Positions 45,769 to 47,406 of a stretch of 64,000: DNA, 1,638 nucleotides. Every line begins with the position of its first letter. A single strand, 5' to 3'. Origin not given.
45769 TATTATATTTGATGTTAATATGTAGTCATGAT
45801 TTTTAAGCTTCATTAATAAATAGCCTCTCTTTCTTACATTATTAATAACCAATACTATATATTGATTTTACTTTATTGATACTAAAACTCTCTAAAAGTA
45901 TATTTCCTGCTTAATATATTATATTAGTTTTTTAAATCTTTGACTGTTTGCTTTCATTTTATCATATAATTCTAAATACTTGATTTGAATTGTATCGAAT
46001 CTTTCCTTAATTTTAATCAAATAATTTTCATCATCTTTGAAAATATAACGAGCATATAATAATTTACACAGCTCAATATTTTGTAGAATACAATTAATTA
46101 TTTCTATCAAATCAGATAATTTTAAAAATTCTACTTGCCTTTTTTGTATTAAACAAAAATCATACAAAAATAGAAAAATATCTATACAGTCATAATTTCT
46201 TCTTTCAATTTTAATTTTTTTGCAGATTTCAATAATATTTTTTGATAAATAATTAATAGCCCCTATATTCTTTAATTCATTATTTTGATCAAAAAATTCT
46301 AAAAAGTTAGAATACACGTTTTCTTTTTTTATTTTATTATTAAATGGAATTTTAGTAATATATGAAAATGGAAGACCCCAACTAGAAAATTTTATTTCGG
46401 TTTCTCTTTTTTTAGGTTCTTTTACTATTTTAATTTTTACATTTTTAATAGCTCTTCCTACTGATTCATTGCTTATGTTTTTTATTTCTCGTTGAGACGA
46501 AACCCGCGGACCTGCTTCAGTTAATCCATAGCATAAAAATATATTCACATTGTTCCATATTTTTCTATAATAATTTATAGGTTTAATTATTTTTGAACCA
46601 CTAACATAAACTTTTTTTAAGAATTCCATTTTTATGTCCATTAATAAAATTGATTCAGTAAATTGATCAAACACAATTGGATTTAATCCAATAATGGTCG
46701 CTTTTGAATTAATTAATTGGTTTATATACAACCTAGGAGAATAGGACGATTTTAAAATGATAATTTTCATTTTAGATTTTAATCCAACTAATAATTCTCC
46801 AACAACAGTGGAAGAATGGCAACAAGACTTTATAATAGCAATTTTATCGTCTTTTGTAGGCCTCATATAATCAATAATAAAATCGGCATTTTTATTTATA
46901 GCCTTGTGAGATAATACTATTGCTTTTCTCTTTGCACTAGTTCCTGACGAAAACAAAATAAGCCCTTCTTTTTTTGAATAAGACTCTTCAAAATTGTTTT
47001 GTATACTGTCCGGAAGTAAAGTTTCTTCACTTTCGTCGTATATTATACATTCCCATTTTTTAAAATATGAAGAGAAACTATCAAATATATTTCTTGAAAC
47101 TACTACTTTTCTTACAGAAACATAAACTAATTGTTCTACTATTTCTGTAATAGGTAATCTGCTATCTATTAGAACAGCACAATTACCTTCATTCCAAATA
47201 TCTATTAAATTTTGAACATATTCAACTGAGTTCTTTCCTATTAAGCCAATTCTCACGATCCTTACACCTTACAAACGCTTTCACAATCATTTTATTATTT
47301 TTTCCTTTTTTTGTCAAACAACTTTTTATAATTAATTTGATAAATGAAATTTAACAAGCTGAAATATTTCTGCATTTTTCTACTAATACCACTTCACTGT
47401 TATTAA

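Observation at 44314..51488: Candidate export / self-immunity module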

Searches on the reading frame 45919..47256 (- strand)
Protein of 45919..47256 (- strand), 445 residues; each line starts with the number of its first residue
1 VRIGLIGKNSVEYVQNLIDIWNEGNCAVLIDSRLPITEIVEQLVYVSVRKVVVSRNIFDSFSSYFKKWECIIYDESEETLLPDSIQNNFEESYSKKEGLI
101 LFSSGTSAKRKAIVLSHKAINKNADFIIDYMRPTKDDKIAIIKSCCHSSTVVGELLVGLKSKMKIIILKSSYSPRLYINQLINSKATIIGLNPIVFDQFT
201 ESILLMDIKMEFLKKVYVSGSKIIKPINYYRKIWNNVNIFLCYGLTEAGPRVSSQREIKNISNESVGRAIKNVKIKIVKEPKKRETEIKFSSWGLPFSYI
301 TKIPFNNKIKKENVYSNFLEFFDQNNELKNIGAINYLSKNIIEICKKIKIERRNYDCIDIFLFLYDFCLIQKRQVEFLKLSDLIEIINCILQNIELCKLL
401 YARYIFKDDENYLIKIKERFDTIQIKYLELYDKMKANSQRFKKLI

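Call 3: search_protein_families(library=pfam, proteins=[window:45919-47256:-], max_evalue=0.01)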
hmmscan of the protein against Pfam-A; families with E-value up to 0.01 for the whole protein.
window:45919-47256:- (445 aa): 1 family
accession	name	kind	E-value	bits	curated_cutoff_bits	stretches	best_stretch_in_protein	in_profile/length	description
PF00501.34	AMP-binding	-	1.3e-21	77.3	29.9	1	2-285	48-363/384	AMP-binding enzyme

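Call 9: find_homologous_proteins(query=window:45919-47256:-)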
Query window:45919-47256:- (445 aa): 77 proteins with E <= 0.001 among 8000 candidates.
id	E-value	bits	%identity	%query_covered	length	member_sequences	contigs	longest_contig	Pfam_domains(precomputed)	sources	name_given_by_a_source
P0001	4.8e-285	963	100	100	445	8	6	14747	PF00501.35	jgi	jgi:acyl-CoA synthetase (AMP-forming)/AMP-acid ligase II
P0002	6.1e-170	584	96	63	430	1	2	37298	PF00501.35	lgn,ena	-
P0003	6.7e-99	350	80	49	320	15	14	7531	-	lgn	-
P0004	5.3e-66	241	41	74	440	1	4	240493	PF00501.35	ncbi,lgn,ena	-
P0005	9.8e-61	224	39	75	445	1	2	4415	PF00501.35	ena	-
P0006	1.9e-60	223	38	74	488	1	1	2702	PF00501.35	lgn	-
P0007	3.1e-59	219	43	63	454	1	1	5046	PF00501.35,PF13193.13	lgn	-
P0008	1.0e-57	214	42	63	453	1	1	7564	PF00501.35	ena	-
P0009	2.5e-57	213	41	74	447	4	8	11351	PF00501.35,PF13193.13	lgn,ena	-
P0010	3.5e-57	212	42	64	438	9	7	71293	PF00501.35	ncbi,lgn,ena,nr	ncbi:MAG: acyl--CoA ligase [Alphaproteobacteria bacterium]|nr:acyl--CoA ligase [Alphaproteobacteria 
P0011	1.1e-56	211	41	74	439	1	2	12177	PF00501.35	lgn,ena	-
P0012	1.4e-56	210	38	75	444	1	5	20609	PF00501.35,PF13193.13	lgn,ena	-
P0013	1.9e-56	210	42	62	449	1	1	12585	PF00501.35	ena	-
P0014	6.8e-56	208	37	75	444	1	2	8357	PF00501.35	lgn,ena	-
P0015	1.1e-55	207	37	73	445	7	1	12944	PF00501.35,PF13193.13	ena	-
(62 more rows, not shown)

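Call 11: find_encoding_contigs(protein=P0002, flank=10000, max_places=4)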
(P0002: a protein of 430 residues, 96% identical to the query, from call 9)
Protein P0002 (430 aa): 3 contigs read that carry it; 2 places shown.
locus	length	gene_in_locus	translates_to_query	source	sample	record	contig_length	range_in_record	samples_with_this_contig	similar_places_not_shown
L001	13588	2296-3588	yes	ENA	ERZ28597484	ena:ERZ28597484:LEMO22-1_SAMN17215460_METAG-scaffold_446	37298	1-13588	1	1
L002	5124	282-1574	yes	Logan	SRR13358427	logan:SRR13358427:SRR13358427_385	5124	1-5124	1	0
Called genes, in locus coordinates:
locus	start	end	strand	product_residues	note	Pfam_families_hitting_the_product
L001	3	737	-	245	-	?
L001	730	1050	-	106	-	PF22483:Mu-transpos_C_2 (weak)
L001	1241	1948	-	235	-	PF00665:rve (weak)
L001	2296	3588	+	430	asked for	PF00501:AMP-binding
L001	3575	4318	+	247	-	-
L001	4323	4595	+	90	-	PF00550:PP-binding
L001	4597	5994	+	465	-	PF05175:MTS, PF06325:PrmA, PF09445:Methyltransf_15 (weak)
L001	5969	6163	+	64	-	-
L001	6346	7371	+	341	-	PF04055:Radical_SAM, PF13353:Fer4_12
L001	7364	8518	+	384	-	-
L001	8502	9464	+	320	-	-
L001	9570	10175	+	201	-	PF13630:SdpI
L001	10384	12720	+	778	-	-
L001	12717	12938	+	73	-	-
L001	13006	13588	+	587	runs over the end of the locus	PF00005:ABC_tran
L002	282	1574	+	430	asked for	PF00501:AMP-binding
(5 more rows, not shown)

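Call 12: find_encoding_contigs(protein=P0003, flank=10000, max_places=6)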
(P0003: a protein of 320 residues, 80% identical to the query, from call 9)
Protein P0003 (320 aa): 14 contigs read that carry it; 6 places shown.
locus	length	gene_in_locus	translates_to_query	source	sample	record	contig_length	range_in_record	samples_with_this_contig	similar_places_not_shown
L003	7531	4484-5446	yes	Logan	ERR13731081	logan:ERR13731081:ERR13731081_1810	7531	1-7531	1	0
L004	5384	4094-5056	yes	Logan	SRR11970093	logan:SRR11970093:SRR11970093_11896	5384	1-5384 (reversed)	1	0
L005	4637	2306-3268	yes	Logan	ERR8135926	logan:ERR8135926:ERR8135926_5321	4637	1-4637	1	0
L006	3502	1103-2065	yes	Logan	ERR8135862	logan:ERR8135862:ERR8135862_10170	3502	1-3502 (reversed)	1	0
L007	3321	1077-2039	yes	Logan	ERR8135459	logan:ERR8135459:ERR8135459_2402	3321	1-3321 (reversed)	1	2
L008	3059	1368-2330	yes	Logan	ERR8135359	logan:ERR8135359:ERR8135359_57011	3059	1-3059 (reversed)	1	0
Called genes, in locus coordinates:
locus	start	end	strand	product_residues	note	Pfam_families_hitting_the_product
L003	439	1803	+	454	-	PF13173:AAA_14, PF13635:DUF4143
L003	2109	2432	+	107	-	PF00145:DNA_methylase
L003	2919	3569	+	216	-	PF02645:DegV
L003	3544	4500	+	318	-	-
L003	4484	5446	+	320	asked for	-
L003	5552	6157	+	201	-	PF13630:SdpI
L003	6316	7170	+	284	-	-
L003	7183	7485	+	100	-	-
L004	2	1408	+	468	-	?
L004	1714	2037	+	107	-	PF00145:DNA_methylase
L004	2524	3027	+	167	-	PF02645:DegV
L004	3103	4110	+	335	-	-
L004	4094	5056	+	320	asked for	-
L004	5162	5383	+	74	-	?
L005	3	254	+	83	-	?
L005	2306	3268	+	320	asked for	-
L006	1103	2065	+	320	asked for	-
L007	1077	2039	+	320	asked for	-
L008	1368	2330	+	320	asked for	-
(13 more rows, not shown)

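Call 20: search_protein_families(library=pfam, proteins=[L001:3575-4318:+, L001:4323-4595:+, L001:4597-5994:+, L001:5969-6163:+, L001:6346-7371:+, L001:7364-8518:+, L001:8502-9464:+, L001:10384-12720:+, L001:12717-12938:+, L001:2296-3588:+], max_evalue=0.1)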
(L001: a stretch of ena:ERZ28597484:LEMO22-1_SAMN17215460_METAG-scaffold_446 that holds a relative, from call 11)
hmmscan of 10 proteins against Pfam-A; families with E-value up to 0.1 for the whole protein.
L001:3575-4318:+ (247 aa): 0 families

L001:4323-4595:+ (90 aa): 2 families
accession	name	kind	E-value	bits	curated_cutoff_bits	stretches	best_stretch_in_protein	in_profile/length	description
PF00550.31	PP-binding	-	8.8e-08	32.7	20.8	1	34-78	25-67/67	Phosphopantetheine attachment site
PF00388.25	PI-PLC-X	-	0.059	13.5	23.1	1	22-76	64-117/144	Phosphatidylinositol-specific phospholipase C, X domain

L001:4597-5994:+ (465 aa): 9 families
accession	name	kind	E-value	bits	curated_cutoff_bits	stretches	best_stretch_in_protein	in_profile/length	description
PF06325.19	PrmA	-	8.7e-10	39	22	1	155-227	164-233/296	Ribosomal protein L11 methyltransferase (PrmA)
PF05175.20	MTS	-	2.7e-09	37.3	23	1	143-240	22-117/170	Methyltransferase small domain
PF09445.16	Methyltransf_15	-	1.5e-06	28.3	22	1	155-263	3-113/165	RNA cap guanine-N2 methyltransferase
PF02475.24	TRM5-TYW2_MTfase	-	0.0026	18.2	28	1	155-227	39-111/164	TRM5/TYW2 methyltransferase domain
PF13649.12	Methyltransf_25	-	0.0072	17.4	27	1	156-227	1-71/97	Methyltransferase domain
PF02005.22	TRM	-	0.0084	15.8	27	1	155-228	52-128/376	N2,N2-dimethylguanosine tRNA methyltransferase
PF07574.19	SMC_Nse1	-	0.02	15.3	23.3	1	159-218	13-69/194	Nse1 non-SMC component of SMC5-6 complex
PF10256.14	Erf4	-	0.026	14.9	29.3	1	131-211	23-103/116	Golgin subfamily A member 7/ERF4 family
PF03534.18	SpvB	-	0.073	12.7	22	0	333-428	97-182/287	Salmonella virulence plasmid 65kDa B protein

L001:5969-6163:+ (64 aa): 0 families

L001:6346-7371:+ (341 aa): 2 families
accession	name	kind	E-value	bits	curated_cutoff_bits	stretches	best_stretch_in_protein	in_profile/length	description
PF04055.27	Radical_SAM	-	2.9e-25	89.8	29.5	1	28-186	3-165/166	Radical SAM superfamily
PF13353.11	Fer4_12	-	1.5e-08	35.5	22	1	31-134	14-115/137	4Fe-4S single cluster domain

L001:7364-8518:+ (384 aa): 0 families

L001:8502-9464:+ (320 aa): 0 families

L001:10384-12720:+ (778 aa): 2 families
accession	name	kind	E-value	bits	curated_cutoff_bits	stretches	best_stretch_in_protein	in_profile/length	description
PF00756.26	Esterase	-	0.0013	19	22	1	397-461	100-154/251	Putative esterase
PF07519.17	Tannase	-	0.037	13.3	29.8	1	409-445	112-148/490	Tannase and feruloyl esterase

L001:12717-12938:+ (73 aa): 0 families

L001:2296-3588:+ (430 aa): 1 family
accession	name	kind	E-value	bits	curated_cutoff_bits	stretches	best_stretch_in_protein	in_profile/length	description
PF00501.34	AMP-binding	-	1.1e-24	87.4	29.9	1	2-300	48-383/384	AMP-binding enzyme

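Call 21: search_protein_families(library=ncbifam, proteins=[L001:3575-4318:+, L001:4323-4595:+, L001:4597-5994:+, L001:5969-6163:+, L001:6346-7371:+, L001:7364-8518:+, L001:8502-9464:+, L001:10384-12720:+, L001:12717-12938:+, L001:2296-3588:+], max_evalue=0.1)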
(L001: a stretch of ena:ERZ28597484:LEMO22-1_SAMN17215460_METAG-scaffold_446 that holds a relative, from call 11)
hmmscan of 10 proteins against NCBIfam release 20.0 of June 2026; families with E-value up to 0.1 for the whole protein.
L001:3575-4318:+ (247 aa): 1 family
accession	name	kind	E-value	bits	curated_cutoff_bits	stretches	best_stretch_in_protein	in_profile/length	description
NF050069.2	PqqD_rel_WgkC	exception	0.00012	22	110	1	20-87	27-92/103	PqqD family peptide maturation chaperone WgkC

L001:4323-4595:+ (90 aa): 18 families
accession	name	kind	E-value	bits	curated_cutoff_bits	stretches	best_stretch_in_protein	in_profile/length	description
NF002148.0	PRK00982.1-2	subfamily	5.5e-10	39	71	1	5-78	4-74/79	acyl carrier protein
NF002147.0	PRK00982.1-1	equivalog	1.2e-09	37.9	84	1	1-79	3-78/83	acyl carrier protein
NF002150.0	PRK00982.1-4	subfamily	3e-08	33.8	66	1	1-77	1-74/80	acyl carrier protein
NF009104.0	PRK12449.1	equivalog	4.1e-08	33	70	1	1-81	1-78/80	acyl carrier protein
TIGR00517.1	acyl_carrier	equivalog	1e-07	31.7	70.45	1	6-78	4-73/77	acyl carrier protein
NF002151.0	PRK00982.1-5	equivalog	2.8e-07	30.6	92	1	27-78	23-73/78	acyl carrier protein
NF040636.1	AcpM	exception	1.9e-06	27.8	146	1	2-84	2-81/93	meromycolate extension acyl carrier protein AcpM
NF005798.0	PRK07639.1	equivalog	1.2e-05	25.7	100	1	1-72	1-72/91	petrobactin biosynthesis protein AsbD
NF006031.0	PRK08172.1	equivalog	8.6e-05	23.1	76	1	29-76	26-72/82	acyl carrier protein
NF002149.0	PRK00982.1-3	equivalog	0.00011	22.1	106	1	5-77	3-72/78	acyl carrier protein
NF003757.0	PRK05350.1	equivalog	0.00015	21.9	65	1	1-84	2-82/83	acyl carrier protein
NF006617.0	PRK09184.1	subfamily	0.00066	19.7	70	1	30-72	40-81/96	phosphopantetheine-binding protein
TIGR04069.1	ocin_ACP_rel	hypoth_equivalog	0.0014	19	70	1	6-76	2-75/77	peptide maturation system acyl carrier-related protein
NF005079.0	PRK06508.1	equivalog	0.0016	18.8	83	1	29-60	25-56/93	acyl carrier protein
TIGR01688.1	dltC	equivalog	0.0056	16.8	52.35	1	38-78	30-71/73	D-alanine--poly(phosphoribitol) ligase subunit 2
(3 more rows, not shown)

L001:4597-5994:+ (465 aa): 18 families
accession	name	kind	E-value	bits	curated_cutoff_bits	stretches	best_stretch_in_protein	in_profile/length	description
NF011529.0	PRK14968.1-3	equivalog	3.3e-20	72.4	162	1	139-281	21-163/198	putative methyltransferase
TIGR00537.1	hemK_rel_arch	hypoth_equivalog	2.2e-12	47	87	1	140-287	7-155/179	HemK2/MTQ2 family protein methyltransferase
TIGR03533.1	L3_gln_methyl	equivalog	8e-10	38.5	229.7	1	150-272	119-249/284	50S ribosomal protein L3 N(5)-glutamine methyltransferase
TIGR03534.1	RF_mod_PrmC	equivalog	8.3e-10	38.5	199.1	1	152-236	88-172/253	peptide chain release factor N(5)-glutamine methyltransferase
TIGR00536.1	hemK_fam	subfamily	8.5e-10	38.2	115.5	1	144-236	106-198/286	HemK family protein methyltransferase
NF011530.0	PRK14968.1-4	equivalog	2.6e-07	30.2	243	1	139-278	24-161/202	putative methyltransferase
TIGR00406.1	prmA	equivalog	9.4e-07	28.5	183.15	1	154-242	161-249/288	50S ribosomal protein L11 methyltransferase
NF011528.0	PRK14968.1-2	equivalog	5.2e-05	22.8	171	1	132-236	18-123/205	putative methyltransferase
NF008748.0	PRK11783.1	equivalog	0.00011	20.5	466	1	167-274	556-659/704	bifunctional 23S rRNA (guanine(2069)-N(7))-methyltransferase RlmK/23S rRNA (guanine(2445)-N(2))-methyltransferase RlmL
NF001556.0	PRK00377.1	equivalog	0.00015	21.6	238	1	143-226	32-117/198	cobalt-precorrin-6Y C(15)-methyltransferase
NF047853.1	tRm6a37MtseTrmN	equivalog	0.0002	21.1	350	1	138-234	29-128/244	tRNA(1)(Val) (adenine(37)-N(6))-methyltransferase TrmN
NF007023.0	PRK09489.1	equivalog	0.00078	18.7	295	1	142-229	187-270/342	16S rRNA (guanine(1207)-N(2))-methyltransferase RsmC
TIGR01983.1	UbiG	equivalog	0.0017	17.7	102.95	1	153-226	50-122/228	bifunctional 2-polyprenyl-6-hydroxyphenol methylase/3-demethylubiquinol 3-O-methyltransferase UbiG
NF001786.0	PRK00517.2-4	equivalog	0.0022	17.2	327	1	153-227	144-213/277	50S ribosomal protein L11 methyltransferase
NF001784.0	PRK00517.2-1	equivalog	0.0028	17.2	244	1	147-227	146-228/290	50S ribosomal protein L11 methyltransferase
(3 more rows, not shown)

L001:5969-6163:+ (64 aa): 0 families

L001:6346-7371:+ (341 aa): 84 families (the best 25 are shown)
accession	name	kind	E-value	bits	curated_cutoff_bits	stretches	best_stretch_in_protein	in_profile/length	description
TIGR04054.1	rSAM_NirJ1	equivalog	1.5e-31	109.4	650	1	26-211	40-223/387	putative heme d1 biosynthesis radical SAM protein NirJ1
TIGR04133.1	rSAM_w_lipo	hypoth_equivalog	1.7e-29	102.9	425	1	15-233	17-234/350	TIGR04133 family radical SAM/SPASM protein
TIGR04055.1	rSAM_NirJ2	equivalog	4.6e-29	102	500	1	25-242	3-211/326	putative heme d1 biosynthesis radical SAM protein NirJ2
TIGR04051.1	rSAM_NirJ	equivalog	4.1e-28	98.4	515.45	1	28-211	8-187/354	heme d1 biosynthesis radical SAM protein NirJ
TIGR04103.1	rSAM_nif11_3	equivalog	5.8e-28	97.6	725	1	26-233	9-210/412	nif11-class peptide radical SAM maturase 3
TIGR04545.1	rSAM_ahbD_hemeb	equivalog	1.9e-27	96.6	500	1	27-235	5-209/339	heme b synthase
TIGR04546.1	rSAM_ahbC_deAc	equivalog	4.3e-26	91.6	650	1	25-211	42-224/390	12,18-didecarboxysiroheme deacetylase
TIGR04347.1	pseudo_SAM_Halo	equivalog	8.6e-26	91.1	525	1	26-235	42-246/390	TIGR04347 family pseudo-SAM/SPASM protein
TIGR04303.1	GeoRSP_rSAM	equivalog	1.3e-24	87.4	400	1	27-295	10-277/325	GeoRSP system radical SAM/SPASM protein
TIGR04250.1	SCM_rSAM_ScmE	equivalog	1.6e-24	86.5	400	1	22-242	3-221/358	SynChlorMet cassette radical SAM/SPASM protein ScmE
TIGR04403.1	rSAM_skfB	equivalog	2.1e-23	82.7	300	1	10-242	92-318/402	sporulation killing factor system radical SAM maturase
TIGR02666.1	moaA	equivalog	4.1e-23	81.9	284.05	1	21-225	9-217/336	GTP 3',8-cyclase MoaA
NF045574.1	sacti_mat_StsB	exception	4.7e-23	81.8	625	1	18-209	92-278/466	StsB family radical SAM/SPASM domain sactipeptide maturase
TIGR03962.1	mycofact_rSAM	equivalog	5.3e-22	78.5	265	1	26-216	16-201/339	mycofactocin radical SAM maturase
TIGR04053.2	TIGR04053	equivalog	1.6e-21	77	395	1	27-228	13-214/366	TIGR04053 family radical SAM/SPASM domain-containing protein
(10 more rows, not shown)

L001:7364-8518:+ (384 aa): 4 families
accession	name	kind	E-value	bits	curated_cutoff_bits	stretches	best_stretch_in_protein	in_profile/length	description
NF045666.1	DVU1553_fam_AMP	equivalog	5.1e-10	38.9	300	1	137-282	172-330/331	DVU_1553 family AMP-dependent CoA ligase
NF041217.1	BagE_FevW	exception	2.8e-05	23.3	800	1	167-276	186-305/424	bagremycin/ferroverdin synthetase BagE/FevW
NF041878.1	paak_haloarch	equivalog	0.0035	16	700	1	236-338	279-377/427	phenylacetate--CoA ligase PaaK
NF005863.0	PRK07798.1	subfamily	0.069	11.7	543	1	48-82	161-195/540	acyl-CoA synthetase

L001:8502-9464:+ (320 aa): 0 families

L001:10384-12720:+ (778 aa): 2 families
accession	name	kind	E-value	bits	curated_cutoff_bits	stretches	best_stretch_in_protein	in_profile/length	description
NF050058.1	e_dPHAscl_type1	hypoth_equivalog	0.0012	18.4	150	1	398-460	87-149/276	extracellular catalytic domain type 1 short-chain-length polyhydroxyalkanoate depolymerase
TIGR01840.1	esterase_phb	subfamily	0.024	14.1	107.85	1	397-450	77-130/213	PHB depolymerase family esterase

L001:12717-12938:+ (73 aa): 1 family
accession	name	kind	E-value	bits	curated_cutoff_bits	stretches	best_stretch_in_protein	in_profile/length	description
TIGR01308.1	rpmD_bact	equivalog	0.045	13.4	44.65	1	3-30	13-40/55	50S ribosomal protein L30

L001:2296-3588:+ (430 aa): 89 families (the best 25 are shown)
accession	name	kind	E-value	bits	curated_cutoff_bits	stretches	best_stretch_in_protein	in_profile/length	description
TIGR01923.1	menE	equivalog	1.2e-35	123.3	330.15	1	2-424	26-440/442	o-succinylbenzoate--CoA ligase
NF004837.0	PRK06187.1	subfamily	8.7e-34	116.6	476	1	90-424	165-516/531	long-chain-fatty-acid--CoA ligase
NF005797.0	PRK07638.1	equivalog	6.5e-31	107.4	518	1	3-424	53-473/487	acyl-CoA synthetase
NF002966.0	PRK03640.1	equivalog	6.9e-30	104.1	556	1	2-423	54-473/483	o-succinylbenzoate--CoA ligase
NF006167.0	PRK08308.1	equivalog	1.2e-27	96.8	513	1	71-424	83-405/414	acyl-CoA synthetase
NF058661.1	cispen_AMP_AmcH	equivalog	4.7e-27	94.5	370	1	9-406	51-445/458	adenylate-forming 2-oxoglutaryl-ACP ligase AmcH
NF005307.0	PRK06839.1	equivalog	9.7e-24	83.8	748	1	2-420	55-483/496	o-succinylbenzoate--CoA ligase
NF052269.1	Staph_lig_FadD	equivalog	1e-22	80.2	650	1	2-424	54-487/499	long-chain-fatty-acid--CoA ligase FadD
NF004114.0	PRK05605.1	equivalog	1.9e-22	79.3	766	1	45-424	175-563/575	long-chain-fatty-acid--CoA ligase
NF005702.0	PRK07514.1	subfamily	8.7e-22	77.1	558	1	95-421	155-491/506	malonyl-CoA synthase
NF004511.1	PRK05852.1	equivalog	1.5e-21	76.7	650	1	2-365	53-435/505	FadD7 family fatty acid--CoA ligase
NF006754.0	PRK09274.1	equivalog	1.9e-20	72.6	478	1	90-394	170-506/555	fatty acid CoA ligase family protein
NF004971.0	PRK06334.1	equivalog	4.6e-20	71.7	847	1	95-356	183-454/539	long chain fatty acid--[acyl-carrier-protein] ligase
NF006523.0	PRK08974.1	equivalog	2.3e-19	68.9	884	1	101-373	212-493/561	long-chain-fatty-acid--CoA ligase FadD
NF009233.0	PRK12583.1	subfamily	3e-19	68.8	832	1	16-397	138-517/558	fatty acid CoA ligase family protein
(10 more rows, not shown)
